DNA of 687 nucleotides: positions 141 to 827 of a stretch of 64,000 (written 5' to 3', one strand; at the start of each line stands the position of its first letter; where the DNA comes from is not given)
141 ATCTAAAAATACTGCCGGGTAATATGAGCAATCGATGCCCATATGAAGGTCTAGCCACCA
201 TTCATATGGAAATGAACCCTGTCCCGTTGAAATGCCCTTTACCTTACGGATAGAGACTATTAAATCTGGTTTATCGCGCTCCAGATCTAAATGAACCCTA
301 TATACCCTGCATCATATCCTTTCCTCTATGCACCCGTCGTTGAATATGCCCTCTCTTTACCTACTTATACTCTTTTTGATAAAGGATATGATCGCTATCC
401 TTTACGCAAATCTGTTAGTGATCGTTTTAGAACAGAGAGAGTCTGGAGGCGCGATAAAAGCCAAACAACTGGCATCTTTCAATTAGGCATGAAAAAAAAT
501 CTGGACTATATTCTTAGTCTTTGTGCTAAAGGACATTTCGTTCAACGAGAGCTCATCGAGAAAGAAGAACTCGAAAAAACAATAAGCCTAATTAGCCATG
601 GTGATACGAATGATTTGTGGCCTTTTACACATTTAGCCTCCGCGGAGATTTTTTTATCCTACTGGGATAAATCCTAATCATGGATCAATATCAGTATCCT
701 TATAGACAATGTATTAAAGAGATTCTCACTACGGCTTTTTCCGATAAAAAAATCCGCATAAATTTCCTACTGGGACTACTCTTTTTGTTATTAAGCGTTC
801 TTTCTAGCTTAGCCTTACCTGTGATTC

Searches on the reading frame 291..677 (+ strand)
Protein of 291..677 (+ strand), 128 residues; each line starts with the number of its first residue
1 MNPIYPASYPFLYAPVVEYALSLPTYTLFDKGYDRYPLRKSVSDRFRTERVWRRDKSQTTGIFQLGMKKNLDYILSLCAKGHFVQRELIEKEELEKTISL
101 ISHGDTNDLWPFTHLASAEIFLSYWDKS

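Call 64: search_protein_families(library=pfam, proteins=[window:291-677:+], max_evalue=0.001)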
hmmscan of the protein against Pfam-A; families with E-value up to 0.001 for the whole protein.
window:291-677:+ (128 aa): 1 family
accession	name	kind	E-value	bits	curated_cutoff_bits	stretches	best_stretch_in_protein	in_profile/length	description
PF00733.27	Asn_synthase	-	6.3e-08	33.1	21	1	9-117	239-348/354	Asparagine synthase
